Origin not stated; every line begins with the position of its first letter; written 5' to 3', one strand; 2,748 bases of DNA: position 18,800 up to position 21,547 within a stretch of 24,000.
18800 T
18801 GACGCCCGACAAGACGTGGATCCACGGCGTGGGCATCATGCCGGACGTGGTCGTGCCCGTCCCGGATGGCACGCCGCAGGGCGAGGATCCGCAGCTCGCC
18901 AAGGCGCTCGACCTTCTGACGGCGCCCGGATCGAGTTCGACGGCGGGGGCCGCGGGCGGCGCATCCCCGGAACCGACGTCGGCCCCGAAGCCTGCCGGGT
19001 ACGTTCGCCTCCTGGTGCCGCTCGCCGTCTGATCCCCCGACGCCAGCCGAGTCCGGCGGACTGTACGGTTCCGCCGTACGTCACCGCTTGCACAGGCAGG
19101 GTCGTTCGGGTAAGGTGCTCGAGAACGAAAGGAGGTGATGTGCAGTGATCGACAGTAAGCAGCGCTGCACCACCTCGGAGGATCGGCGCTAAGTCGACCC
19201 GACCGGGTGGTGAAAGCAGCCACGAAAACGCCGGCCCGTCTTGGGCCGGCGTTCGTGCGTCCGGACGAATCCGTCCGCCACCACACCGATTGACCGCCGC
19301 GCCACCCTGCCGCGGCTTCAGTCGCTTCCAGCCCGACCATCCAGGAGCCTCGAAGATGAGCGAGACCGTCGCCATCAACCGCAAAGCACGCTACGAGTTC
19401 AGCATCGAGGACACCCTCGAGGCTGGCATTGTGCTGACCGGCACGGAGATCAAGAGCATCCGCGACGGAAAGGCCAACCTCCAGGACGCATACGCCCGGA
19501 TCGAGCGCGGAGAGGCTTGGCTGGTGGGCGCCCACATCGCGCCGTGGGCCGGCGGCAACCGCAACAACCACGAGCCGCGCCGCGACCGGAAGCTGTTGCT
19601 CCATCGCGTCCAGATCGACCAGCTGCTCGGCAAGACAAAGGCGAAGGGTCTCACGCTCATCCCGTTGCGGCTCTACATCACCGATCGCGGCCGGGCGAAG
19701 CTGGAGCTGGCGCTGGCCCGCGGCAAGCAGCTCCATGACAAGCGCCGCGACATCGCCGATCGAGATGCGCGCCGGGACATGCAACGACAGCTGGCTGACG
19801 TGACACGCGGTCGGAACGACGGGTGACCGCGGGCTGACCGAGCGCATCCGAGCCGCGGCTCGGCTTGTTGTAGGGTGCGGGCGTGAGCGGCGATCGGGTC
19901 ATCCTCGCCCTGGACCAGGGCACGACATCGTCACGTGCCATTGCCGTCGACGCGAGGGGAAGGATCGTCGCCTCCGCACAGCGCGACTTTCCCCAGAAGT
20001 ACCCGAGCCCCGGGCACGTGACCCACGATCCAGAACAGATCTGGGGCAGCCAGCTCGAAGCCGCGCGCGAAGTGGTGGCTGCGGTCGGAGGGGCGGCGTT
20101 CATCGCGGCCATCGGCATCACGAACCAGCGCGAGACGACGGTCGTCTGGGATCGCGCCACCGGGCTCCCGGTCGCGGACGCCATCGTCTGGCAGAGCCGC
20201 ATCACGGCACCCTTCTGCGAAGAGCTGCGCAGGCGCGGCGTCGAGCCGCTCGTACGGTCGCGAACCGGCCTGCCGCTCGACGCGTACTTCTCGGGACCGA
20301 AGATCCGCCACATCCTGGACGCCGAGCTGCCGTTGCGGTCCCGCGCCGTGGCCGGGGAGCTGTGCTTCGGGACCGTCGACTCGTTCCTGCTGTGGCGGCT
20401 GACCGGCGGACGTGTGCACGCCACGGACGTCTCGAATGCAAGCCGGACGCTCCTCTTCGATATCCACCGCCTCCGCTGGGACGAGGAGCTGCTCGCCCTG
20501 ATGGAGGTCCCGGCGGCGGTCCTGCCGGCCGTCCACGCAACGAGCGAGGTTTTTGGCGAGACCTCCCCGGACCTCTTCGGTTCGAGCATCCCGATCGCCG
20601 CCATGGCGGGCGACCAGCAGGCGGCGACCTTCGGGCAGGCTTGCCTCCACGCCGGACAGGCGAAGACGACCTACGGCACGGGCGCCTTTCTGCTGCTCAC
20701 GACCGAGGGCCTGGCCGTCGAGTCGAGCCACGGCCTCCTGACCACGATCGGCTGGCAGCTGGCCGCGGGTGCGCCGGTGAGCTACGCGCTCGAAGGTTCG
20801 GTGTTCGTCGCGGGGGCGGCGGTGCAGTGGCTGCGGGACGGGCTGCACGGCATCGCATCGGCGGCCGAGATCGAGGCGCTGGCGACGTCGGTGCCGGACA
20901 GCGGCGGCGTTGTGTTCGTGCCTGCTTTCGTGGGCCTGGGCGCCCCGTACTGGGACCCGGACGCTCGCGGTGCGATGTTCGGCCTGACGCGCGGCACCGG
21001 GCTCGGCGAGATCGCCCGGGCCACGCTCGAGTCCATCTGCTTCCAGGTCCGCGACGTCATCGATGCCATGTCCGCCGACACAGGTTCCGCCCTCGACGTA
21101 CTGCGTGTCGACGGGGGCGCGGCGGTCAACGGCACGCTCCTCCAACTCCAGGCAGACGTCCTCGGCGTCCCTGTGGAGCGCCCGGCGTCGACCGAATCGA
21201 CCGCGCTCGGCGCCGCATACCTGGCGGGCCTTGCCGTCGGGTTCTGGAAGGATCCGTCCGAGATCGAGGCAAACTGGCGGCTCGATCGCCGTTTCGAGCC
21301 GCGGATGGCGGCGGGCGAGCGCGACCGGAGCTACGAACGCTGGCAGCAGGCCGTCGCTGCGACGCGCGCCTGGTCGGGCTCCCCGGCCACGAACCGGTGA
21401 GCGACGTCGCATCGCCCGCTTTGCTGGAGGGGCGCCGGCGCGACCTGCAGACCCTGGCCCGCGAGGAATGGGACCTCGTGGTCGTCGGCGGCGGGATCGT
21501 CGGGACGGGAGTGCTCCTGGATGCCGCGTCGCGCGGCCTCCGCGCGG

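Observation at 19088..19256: Orphan promoter-to-terminator RNA unit with a 13-nt perfect match to the 16S 3' tail complement and competing helices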

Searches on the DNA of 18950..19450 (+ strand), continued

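Call 42: search_with_rna_model(model_id=R1, sources=[window, L001, L002, L003, L004, L005, L007, L008, L009, L010, L011, L012, L014, L015, L016, L017, L018, L019, L021, L022, L024, L025, L031, L033, L034, L040, L042, L043, L044, L045, L052, L054, L056, L057, L058, L063, L066, L067, L068, L070, L071, L081, L083, L084, L086, L087, L088, L089, L092, L093, L096, L097, L100, L101, L103, L104, L105, L107, L108, L109, L111, L112, L115, L116, L117, L118, L119, L120, L121, L122, L123, L128, L129, L130, L131, L136, L137, L138, L140, L141, L145, L147, L148, L152, L153, L155, L156, L157, L163, L164, L171, L173, L196], make_alignment=true, max_evalue=1e-15)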
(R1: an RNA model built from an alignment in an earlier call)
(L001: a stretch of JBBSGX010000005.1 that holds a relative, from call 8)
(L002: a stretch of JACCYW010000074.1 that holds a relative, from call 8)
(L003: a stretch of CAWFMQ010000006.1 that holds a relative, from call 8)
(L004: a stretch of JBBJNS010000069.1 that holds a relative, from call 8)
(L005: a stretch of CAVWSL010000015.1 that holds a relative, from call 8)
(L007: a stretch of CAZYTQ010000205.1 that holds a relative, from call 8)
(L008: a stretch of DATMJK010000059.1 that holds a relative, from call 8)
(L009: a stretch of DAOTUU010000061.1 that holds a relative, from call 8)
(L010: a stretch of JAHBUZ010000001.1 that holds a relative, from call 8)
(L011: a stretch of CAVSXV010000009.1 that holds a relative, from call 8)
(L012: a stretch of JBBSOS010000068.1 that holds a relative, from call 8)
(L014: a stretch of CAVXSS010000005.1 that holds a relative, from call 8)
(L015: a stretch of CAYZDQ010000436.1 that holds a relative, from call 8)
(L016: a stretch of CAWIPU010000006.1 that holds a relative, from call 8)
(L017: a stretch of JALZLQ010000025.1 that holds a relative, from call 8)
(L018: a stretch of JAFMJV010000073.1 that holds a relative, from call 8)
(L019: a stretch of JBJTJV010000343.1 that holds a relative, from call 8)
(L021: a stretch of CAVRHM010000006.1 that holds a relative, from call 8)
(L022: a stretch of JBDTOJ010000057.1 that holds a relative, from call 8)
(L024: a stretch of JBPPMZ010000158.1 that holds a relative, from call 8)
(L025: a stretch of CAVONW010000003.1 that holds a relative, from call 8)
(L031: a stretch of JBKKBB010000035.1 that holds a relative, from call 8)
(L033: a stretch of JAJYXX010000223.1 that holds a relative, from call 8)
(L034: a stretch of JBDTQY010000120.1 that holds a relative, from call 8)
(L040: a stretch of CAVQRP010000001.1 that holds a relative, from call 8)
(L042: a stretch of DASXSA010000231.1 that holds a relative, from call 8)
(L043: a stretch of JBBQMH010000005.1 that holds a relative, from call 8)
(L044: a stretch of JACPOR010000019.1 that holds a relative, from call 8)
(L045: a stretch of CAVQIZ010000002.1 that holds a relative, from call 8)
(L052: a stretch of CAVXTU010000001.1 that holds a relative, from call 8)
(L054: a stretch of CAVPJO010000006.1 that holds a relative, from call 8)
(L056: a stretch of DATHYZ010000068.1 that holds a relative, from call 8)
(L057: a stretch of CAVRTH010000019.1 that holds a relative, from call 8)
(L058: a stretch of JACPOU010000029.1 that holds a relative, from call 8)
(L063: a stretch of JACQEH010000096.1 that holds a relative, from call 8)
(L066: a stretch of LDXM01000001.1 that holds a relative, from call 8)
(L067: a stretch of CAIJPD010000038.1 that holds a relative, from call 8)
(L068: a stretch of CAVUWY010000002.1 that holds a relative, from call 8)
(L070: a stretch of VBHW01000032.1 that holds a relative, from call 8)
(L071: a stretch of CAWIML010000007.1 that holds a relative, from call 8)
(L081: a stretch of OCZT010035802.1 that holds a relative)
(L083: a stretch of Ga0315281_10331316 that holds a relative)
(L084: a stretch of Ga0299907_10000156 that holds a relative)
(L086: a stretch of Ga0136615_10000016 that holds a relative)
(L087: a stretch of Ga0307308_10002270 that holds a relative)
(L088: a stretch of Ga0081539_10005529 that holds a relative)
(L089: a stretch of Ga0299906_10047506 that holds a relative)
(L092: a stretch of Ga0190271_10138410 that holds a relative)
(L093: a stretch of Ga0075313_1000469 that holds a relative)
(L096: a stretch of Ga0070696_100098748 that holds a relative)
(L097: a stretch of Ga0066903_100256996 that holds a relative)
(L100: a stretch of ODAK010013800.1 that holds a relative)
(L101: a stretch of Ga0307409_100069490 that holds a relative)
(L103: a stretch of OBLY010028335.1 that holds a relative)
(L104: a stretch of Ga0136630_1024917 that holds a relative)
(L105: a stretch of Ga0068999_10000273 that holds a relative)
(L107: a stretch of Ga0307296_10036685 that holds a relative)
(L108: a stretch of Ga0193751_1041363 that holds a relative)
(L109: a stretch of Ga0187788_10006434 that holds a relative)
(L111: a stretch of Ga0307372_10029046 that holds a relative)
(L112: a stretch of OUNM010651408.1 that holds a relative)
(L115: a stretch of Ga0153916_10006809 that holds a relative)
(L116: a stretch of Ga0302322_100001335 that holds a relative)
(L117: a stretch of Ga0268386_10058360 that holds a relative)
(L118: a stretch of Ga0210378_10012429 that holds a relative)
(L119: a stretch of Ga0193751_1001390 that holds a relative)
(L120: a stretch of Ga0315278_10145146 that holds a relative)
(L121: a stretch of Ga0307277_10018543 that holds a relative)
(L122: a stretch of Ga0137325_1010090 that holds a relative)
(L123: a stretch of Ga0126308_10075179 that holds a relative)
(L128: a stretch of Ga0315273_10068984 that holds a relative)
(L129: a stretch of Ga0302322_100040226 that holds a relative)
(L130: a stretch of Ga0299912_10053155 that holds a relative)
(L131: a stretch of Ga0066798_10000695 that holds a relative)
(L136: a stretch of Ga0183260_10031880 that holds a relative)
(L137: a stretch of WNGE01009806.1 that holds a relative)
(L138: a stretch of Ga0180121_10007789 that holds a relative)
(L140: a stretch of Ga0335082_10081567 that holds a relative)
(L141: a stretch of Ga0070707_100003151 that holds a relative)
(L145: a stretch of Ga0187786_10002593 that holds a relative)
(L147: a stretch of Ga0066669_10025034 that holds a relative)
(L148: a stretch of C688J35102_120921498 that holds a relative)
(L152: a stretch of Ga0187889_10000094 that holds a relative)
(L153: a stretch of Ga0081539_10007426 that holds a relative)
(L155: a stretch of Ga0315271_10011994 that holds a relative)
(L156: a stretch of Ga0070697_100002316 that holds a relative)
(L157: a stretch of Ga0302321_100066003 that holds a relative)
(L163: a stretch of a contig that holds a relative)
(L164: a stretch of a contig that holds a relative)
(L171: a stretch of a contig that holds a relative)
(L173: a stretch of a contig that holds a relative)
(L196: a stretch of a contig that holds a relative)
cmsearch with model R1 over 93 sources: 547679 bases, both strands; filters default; matches with E-value up to 1e-15: 93.
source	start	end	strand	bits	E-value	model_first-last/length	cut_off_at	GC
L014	2804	2945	+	159.5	2.6e-40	1-142/142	no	0.63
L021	2787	2927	+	156.9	1.3e-39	1-142/142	no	0.65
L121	1397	1538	+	154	7.8e-39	1-142/142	no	0.62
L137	6469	6609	+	153.7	9.6e-39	1-142/142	no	0.66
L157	1397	1536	-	153.6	1e-38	1-142/142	no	0.63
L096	1252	1392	+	153.1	1.3e-38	1-142/142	no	0.62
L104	442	581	+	150.9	5.2e-38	1-142/142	no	0.59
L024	2756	2894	+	149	1.6e-37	1-142/142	no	0.63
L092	594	733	-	146.7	6.9e-37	1-142/142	no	0.62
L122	925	1064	-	146.7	6.9e-37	1-142/142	no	0.58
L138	2629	2768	-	145.8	1.2e-36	1-142/142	no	0.64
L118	1208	1346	+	144.4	2.7e-36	1-142/142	no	0.62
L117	2279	2417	-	144.1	3.3e-36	1-142/142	no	0.64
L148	1710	1851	-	144.1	3.4e-36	1-142/142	no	0.65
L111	4333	4473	-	143.1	6.3e-36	1-142/142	no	0.65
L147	1061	1202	+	141.8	1.4e-35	1-142/142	no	0.62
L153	6413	6551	-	140.5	3.2e-35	1-142/142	no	0.64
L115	2865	3005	-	139.6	5.3e-35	1-142/142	no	0.63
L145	2255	2392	+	139.2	7.1e-35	1-142/142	no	0.63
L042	1369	1509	+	138.2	1.3e-34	1-142/142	no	0.63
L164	5026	5164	-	138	1.4e-34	1-142/142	no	0.57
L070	2802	2941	+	136.8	2.9e-34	1-142/142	no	0.65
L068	2773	2914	+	134.7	1.1e-33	1-142/142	no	0.62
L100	732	867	-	134.5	1.2e-33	1-142/142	no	0.65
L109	790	926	-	133.9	1.8e-33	1-142/142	no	0.64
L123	783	921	-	133.6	2.1e-33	1-142/142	no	0.61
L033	2721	2860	+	132.9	3.3e-33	1-142/142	no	0.65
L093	3396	3533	-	132.6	4e-33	1-142/142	no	0.62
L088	8499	8636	+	132.6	4e-33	1-142/142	no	0.62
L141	5133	5268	-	132.3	4.7e-33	1-142/142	no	0.62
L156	9996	10132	+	131.9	6e-33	1-142/142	no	0.61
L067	2765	2908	+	131.7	6.7e-33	1-142/142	no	0.63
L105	608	748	-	131.7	6.9e-33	1-142/142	no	0.65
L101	788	925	-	128.7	4.3e-32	1-142/142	no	0.63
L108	883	1017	-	127.8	7.6e-32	1-142/142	no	0.6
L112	1837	1973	-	126.7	1.5e-31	1-142/142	no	0.61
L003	2760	2896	+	125.4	3.3e-31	1-142/142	no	0.66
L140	2230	2369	+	124.8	4.8e-31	1-142/142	no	0.65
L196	5808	5944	+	122.6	1.9e-30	1-142/142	no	0.65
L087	2715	2850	-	121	4.8e-30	1-142/142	no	0.62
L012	2816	2955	+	120.1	8.8e-30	1-142/142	no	0.64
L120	741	883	+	119.6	1.2e-29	1-142/142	no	0.62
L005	2816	2956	+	119.5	1.2e-29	1-142/142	no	0.62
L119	5145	5286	-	119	1.7e-29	1-142/142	no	0.64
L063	2732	2869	+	118.4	2.5e-29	1-142/142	no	0.65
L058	2774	2911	+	118.3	2.7e-29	1-142/142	no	0.65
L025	2734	2871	+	118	3.1e-29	1-142/142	no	0.66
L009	2800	2941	+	117.1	5.4e-29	1-142/142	no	0.65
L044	2715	2853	+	116.8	6.6e-29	1-142/142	no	0.66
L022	1227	1365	+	116.7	6.9e-29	1-142/142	no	0.65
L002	2843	2984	+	115.6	1.4e-28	1-142/142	no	0.66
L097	1811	1952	+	115.5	1.4e-28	1-142/142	no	0.65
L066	2787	2929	+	115.5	1.4e-28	1-142/142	no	0.67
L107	906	1044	+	114.8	2.2e-28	1-142/142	no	0.63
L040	2806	2942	+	114.7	2.4e-28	1-142/142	no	0.62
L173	7249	7391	-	113.9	4e-28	1-142/142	no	0.68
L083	599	739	+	113.6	4.6e-28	1-142/142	no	0.66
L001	2769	2909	+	113.6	4.7e-28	1-142/142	no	0.64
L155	3497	3639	+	113.2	6e-28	1-142/142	no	0.63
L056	2775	2916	+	113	6.9e-28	1-142/142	no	0.65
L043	2809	2947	+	112.7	7.9e-28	1-142/142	no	0.66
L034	2744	2881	+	112.6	8.4e-28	1-142/142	no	0.67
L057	2810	2945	+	112.5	9e-28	1-142/142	no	0.62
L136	1636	1775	+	112.4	9.5e-28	1-142/142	no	0.61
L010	2750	2891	+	112.3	1e-27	1-142/142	no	0.67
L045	2809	2944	+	112.2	1.1e-27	1-142/142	no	0.63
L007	48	189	+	112.1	1.2e-27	1-142/142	no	0.67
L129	2433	2574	+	111.5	1.7e-27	1-142/142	no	0.65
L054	2812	2947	+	111.4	1.8e-27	1-142/142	no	0.58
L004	2768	2908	+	110.9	2.5e-27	1-142/142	no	0.63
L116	1696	1839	-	110.6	3e-27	1-142/142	no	0.65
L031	2746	2883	+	109.3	6.7e-27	1-142/142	no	0.62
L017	2805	2945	+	109.3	6.7e-27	1-142/142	no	0.64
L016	2807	2943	+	107.6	1.9e-26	1-142/142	no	0.64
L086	3083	3223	-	106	4.8e-26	1-142/142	no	0.62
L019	2787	2928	+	104.5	1.2e-25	1-142/142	no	0.69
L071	2792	2933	+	103.7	2.1e-25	1-142/142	no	0.66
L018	2800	2940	+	101.7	7.1e-25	1-142/142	no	0.66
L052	2806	2941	+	101.6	7.6e-25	1-142/142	no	0.6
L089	1953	2091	-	101.5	8.1e-25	1-142/142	no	0.63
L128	447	597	+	101.4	8.2e-25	1-142/142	no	0.7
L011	2806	2940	+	101.2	9.8e-25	1-142/142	no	0.61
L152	168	314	+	100.1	1.9e-24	1-142/142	no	0.62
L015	2236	2375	+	100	1.9e-24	1-142/142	no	0.61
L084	3026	3164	+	100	1.9e-24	1-142/142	no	0.65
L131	6431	6577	+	96.3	1.9e-23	1-142/142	no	0.63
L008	2808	2949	+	95.9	2.4e-23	1-142/142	no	0.65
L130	1724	1876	-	95.2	3.8e-23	1-142/142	no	0.71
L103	202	350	-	90.7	6e-22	1-142/142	no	0.62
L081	888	1035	+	89.1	1.6e-21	1-142/142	no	0.64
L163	680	827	-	88.7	2.1e-21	1-142/142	no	0.65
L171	324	467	+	80.7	2.8e-19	1-142/142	no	0.63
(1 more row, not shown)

Alignment A3: 93 matches aligned to the model, 182 columns, each read 5' to 3' on its own strand. Consensus structure (alignment columns), stored with it:
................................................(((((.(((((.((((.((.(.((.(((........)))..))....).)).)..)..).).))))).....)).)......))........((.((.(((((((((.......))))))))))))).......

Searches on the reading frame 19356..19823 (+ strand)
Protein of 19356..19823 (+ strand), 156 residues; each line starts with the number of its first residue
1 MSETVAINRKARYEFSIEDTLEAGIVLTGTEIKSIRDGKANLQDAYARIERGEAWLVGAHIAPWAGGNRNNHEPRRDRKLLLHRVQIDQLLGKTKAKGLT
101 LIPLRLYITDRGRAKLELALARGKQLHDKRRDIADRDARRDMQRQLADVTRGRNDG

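Call 8: find_related_loci(query=window:19356-19823:+, collection=genome_contigs, flank=3000)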
Query window:19356-19823:+ (156 aa) in genome_contigs; peptide patterns used: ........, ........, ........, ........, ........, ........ (x = any residue, [..] = any of these).
599 stretches matched a pattern (row limit reached: there are more); 499 encode a relative of the query (tblastn E <= 1e-3); the best 80 are kept; 80 distinct loci.
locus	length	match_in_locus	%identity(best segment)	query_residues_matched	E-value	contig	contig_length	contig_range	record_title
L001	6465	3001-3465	95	1-155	1e-94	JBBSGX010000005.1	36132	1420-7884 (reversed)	MAG: Candidatus Limnocylindrales bacterium isolate LS2_sbin.52 LS2_sbin.52_K_527210_L_36132_cov_101.5121, whole genome s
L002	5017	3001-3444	84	1-148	2e-82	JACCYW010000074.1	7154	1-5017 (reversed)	MAG: Chloroflexota bacterium isolate MGR_bin214 SD2897-2912_k127_3744901, whole genome shotgun sequence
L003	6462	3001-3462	81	1-154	8e-82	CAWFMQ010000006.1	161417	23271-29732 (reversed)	MAG: uncultured Chloroflexia bacterium isolate MFD02134.bin.2.59 genome assembly, contig: contig_29848, whole genome sho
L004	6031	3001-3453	81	3-153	5e-82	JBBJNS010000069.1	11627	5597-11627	MAG: Candidatus Limnocylindrales bacterium isolate RDP_SRG_33 NODE_2820_length_11627_cov_10.113550, whole genome shotgun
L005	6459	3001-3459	79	1-153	8e-80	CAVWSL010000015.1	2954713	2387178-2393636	MAG: uncultured Chloroflexia bacterium isolate MFD05442.bin.2.58 genome assembly, contig: contig_5027, whole genome shot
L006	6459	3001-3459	79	1-153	7e-80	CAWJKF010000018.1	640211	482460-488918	MAG: uncultured Chloroflexia bacterium isolate MFD05442.bin.2.298 genome assembly, contig: contig_5461, whole genome sho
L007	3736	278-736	80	1-153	4e-79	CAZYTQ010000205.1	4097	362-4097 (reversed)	MAG TPA_asm: uncultured Anaerolineaceae bacterium isolate SRP344714_co2_422 genome assembly, contig: NODE_56086_length_4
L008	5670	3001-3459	76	1-153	1e-77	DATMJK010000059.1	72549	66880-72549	MAG TPA_asm: Candidatus Limnocylindrales bacterium isolate SMAG_U13566 k141_63110, whole genome shotgun sequence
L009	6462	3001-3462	77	1-153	9e-77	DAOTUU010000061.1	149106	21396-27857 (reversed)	MAG TPA_asm: Chloroflexota bacterium isolate F3_87 k223_206448, whole genome shotgun sequence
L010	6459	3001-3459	75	1-153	1e-76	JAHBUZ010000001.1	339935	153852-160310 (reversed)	MAG: Chloroflexi bacterium isolate ACE_CHL4 CHL4_1, whole genome shotgun sequence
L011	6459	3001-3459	73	1-153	1e-76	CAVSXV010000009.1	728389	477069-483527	MAG: uncultured Chloroflexia bacterium isolate MFD05684.bin.2.109 genome assembly, contig: contig_52211, whole genome sh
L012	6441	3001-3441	79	1-147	2e-76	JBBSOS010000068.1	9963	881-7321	MAG: Candidatus Limnocylindrales bacterium isolate LS6_sbin.37 LS6_sbin.37_K_652922_L_9963_cov_10.0000, whole genome sho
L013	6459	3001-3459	73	1-153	8e-76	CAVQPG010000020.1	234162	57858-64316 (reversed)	MAG: uncultured Chloroflexia bacterium isolate MFD09779.bin.2.28 genome assembly, contig: contig_7801, whole genome shot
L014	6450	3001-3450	77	4-153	2e-75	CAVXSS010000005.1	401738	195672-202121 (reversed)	MAG: uncultured Chloroflexia bacterium isolate MFD04944.bin.1.66 genome assembly, contig: contig_80681, whole genome sho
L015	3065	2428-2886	71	1-153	3e-76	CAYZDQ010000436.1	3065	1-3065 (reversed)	MAG TPA_asm: uncultured Anaerolineaceae bacterium isolate SRP167671_co1_166 genome assembly, contig: NODE_38244_length_3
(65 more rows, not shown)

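Call 60: search_protein_families(library=pfam, proteins=[window:19356-19823:+])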
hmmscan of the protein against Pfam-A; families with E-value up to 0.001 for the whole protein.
window:19356-19823:+ (156 aa): 1 family
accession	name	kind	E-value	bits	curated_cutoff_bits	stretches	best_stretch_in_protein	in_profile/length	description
PF01668.23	SmpB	-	5.4e-59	198.7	27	1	6-146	2-141/143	SmpB protein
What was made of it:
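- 19356..19826 (+): smpB, the gene downstream of the leader. Pfam SmpB, E = 5e-59 (call 60).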

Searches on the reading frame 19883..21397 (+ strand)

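Call 60: search_protein_families(library=pfam, proteins=[window:19883-21397:+])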
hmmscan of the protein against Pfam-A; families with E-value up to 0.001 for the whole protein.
window:19883-21397:+ (505 aa): 2 families
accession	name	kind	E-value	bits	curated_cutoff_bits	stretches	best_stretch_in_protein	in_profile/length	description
PF00370.27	FGGY_N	-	7.3e-63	212.9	28.8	1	6-251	1-245/245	FGGY family of carbohydrate kinases, N-terminal domain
PF02782.22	FGGY_C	-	3.1e-48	164.6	27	1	261-451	2-197/198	FGGY family of carbohydrate kinases, C-terminal domain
